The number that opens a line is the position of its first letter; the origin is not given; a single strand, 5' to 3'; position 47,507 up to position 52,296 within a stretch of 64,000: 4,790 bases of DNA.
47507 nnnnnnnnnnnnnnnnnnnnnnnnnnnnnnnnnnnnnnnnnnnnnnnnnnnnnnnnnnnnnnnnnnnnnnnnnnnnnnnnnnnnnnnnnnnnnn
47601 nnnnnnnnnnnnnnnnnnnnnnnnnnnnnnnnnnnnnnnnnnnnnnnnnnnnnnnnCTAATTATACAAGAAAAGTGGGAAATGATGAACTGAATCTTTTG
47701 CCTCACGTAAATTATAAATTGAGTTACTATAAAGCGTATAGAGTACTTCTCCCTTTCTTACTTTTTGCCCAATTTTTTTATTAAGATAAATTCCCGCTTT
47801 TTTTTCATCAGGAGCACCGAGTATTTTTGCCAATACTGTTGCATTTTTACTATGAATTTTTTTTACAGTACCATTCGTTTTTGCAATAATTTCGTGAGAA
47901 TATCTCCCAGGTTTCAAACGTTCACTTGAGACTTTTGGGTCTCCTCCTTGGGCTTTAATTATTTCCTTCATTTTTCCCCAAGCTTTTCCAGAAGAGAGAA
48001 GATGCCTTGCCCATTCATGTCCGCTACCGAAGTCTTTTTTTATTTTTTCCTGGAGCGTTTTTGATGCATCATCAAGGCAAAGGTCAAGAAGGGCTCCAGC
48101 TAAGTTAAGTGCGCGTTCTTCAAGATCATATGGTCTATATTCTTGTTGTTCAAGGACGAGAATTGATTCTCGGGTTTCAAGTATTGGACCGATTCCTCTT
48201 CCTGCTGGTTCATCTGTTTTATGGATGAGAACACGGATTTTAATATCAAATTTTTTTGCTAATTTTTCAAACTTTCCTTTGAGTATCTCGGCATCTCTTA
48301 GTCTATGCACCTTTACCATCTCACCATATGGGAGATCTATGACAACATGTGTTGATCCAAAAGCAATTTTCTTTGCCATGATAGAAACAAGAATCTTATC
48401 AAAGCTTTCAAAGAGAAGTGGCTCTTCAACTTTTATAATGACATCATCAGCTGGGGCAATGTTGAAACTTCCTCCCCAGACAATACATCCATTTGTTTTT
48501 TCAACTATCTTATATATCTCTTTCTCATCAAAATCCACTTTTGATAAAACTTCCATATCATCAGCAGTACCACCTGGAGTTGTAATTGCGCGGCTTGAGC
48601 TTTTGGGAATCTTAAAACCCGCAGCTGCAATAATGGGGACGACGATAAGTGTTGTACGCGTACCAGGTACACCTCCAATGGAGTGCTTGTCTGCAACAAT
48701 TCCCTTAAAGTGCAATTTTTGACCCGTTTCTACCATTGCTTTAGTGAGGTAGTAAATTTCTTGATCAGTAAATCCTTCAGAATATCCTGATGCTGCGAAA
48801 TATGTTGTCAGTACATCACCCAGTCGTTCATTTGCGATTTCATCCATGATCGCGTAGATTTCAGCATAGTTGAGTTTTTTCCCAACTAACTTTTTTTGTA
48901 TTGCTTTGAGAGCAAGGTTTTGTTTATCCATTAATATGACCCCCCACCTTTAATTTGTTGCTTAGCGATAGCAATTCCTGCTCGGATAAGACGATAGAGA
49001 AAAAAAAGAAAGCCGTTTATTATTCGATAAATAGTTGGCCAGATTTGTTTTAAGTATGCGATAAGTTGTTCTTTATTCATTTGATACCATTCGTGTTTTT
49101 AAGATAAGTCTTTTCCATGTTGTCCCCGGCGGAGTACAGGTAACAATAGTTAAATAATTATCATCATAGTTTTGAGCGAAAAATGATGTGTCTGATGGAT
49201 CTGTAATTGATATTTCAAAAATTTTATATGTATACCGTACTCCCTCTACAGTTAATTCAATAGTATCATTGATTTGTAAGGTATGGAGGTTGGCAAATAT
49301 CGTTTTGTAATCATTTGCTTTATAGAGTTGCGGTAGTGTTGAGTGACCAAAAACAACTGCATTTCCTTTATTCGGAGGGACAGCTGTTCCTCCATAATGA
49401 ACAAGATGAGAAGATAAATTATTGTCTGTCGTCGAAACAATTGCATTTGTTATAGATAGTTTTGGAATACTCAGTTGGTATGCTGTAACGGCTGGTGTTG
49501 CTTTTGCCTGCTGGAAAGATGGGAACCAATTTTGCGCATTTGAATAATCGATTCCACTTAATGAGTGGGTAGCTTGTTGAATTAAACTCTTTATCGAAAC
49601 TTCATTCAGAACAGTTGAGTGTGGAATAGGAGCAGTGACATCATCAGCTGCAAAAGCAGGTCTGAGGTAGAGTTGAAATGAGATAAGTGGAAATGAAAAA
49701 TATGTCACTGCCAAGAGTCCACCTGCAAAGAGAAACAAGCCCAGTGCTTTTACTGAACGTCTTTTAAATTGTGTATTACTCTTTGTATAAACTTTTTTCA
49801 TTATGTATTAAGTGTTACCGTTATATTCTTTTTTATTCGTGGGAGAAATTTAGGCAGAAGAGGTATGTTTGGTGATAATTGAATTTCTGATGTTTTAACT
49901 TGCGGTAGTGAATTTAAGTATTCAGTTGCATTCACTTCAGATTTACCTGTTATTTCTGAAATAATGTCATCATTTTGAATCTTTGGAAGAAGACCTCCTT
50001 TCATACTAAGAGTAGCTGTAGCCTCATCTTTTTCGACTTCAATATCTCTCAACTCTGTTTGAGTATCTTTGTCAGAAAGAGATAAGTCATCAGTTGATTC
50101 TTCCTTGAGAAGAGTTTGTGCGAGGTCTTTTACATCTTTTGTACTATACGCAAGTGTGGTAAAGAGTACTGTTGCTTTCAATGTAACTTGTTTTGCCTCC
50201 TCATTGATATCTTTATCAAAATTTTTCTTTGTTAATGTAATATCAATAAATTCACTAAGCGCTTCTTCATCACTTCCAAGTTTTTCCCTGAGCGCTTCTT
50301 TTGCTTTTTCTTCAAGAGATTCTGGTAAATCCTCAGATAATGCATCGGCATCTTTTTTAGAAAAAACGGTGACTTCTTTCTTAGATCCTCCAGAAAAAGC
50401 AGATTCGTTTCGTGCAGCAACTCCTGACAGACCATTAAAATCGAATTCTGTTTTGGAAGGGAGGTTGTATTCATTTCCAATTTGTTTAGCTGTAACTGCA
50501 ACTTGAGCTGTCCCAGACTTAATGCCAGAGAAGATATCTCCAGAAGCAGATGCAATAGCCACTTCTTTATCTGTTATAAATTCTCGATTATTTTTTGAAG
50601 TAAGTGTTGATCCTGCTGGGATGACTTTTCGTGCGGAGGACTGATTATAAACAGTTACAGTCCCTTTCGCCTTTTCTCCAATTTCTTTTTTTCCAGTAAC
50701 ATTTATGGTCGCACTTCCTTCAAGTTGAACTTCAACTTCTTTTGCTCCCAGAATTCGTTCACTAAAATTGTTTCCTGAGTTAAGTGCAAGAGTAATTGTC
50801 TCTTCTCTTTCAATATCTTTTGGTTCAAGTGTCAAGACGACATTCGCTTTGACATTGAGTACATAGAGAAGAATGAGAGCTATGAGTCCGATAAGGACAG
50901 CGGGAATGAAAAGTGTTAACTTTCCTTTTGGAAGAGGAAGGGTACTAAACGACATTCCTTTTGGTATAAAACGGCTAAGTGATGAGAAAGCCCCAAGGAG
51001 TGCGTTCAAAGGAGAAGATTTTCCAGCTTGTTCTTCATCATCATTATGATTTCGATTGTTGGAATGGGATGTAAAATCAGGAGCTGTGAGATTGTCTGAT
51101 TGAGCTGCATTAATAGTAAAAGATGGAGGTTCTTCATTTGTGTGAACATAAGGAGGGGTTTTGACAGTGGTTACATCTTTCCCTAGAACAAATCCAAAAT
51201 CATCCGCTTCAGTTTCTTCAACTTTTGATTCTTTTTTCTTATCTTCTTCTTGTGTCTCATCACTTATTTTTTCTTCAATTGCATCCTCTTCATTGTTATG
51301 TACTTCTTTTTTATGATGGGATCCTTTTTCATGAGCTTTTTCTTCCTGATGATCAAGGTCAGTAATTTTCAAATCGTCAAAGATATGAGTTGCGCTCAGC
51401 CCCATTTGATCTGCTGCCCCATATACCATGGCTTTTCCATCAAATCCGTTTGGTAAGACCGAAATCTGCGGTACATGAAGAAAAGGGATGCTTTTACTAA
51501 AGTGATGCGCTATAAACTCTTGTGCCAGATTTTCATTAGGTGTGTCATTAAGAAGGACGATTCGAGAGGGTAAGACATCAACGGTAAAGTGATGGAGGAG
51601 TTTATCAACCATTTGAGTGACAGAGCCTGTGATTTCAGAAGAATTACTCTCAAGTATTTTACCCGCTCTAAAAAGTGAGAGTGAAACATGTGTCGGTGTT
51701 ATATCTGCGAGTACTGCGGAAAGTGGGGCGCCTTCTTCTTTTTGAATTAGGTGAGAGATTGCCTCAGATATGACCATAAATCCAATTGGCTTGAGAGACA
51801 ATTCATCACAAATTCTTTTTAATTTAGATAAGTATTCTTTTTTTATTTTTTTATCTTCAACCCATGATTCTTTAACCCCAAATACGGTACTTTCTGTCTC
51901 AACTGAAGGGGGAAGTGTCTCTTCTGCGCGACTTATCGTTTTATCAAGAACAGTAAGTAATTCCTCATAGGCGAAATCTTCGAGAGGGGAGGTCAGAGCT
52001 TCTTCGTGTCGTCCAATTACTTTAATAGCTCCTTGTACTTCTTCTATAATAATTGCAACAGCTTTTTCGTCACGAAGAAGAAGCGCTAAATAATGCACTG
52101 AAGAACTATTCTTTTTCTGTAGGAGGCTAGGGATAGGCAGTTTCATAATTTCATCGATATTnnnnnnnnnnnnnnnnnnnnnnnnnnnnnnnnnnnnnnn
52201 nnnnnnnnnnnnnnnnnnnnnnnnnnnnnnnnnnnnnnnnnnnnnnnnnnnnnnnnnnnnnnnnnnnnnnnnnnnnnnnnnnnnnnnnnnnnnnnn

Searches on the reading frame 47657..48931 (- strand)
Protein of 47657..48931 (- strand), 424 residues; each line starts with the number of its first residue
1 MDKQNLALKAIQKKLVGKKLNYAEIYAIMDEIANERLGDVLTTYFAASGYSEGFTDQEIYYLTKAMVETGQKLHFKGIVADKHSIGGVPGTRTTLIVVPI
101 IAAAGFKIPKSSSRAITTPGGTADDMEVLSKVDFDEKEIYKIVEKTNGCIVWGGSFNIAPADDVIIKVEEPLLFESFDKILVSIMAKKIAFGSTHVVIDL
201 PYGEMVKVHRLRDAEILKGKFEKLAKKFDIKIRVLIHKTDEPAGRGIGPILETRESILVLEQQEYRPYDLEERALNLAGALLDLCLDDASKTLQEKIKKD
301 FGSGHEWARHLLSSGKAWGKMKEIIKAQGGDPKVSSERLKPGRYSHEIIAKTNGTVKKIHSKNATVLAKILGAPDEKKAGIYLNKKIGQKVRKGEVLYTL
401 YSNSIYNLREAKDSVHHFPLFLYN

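Call 9: search_protein_families(library=pfam, proteins=[window:47657-48931:-], max_evalue=0.00001)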
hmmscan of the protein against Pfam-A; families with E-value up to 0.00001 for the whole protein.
window:47657-48931:- (424 aa): 3 families
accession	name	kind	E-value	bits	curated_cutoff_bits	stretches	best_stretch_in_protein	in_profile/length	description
PF02885.22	Glycos_trans_3N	-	1.1e-10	41.5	26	1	9-70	2-63/63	Glycosyl transferase family, helical bundle domain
PF07831.19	PYNP_C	-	1.8e-10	40.7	27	1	356-416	2-69/75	Pyrimidine nucleoside phosphorylase C-terminal domain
PF00591.27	Glycos_transf_3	-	1e-09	38.8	27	1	78-164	3-91/253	Glycosyl transferase family, a/b domain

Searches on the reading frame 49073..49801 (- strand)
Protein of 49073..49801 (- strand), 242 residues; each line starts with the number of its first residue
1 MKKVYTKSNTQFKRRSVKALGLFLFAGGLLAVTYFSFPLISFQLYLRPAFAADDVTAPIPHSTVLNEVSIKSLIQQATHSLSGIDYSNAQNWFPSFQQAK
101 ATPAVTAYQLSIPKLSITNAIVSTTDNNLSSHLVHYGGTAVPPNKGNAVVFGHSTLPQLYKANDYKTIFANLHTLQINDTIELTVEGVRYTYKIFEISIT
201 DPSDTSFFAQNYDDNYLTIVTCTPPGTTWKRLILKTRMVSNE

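Call 9: search_protein_families(library=pfam, proteins=[window:49073-49801:-], max_evalue=0.00001)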
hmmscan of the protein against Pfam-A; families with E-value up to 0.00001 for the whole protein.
window:49073-49801:- (242 aa): 1 family
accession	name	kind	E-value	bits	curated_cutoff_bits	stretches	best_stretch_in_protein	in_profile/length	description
PF04203.18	Sortase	-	5.8e-24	84.7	26.6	1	110-238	1-124/125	Sortase domain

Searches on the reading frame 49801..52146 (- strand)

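Call 9: search_protein_families(library=pfam, proteins=[window:49801-52146:-], max_evalue=0.00001)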
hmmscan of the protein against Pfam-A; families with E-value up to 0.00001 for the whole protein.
window:49801-52146:- (781 aa): 2 families
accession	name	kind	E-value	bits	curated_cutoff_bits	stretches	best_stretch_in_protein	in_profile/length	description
PF04865.19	Baseplate_J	-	7.7e-08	32.4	21.1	1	489-591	19-113/255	Baseplate J-like protein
PF21110.3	GlxA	-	2.1e-06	28.8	27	1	492-580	1-97/105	GlxA beta barrel domain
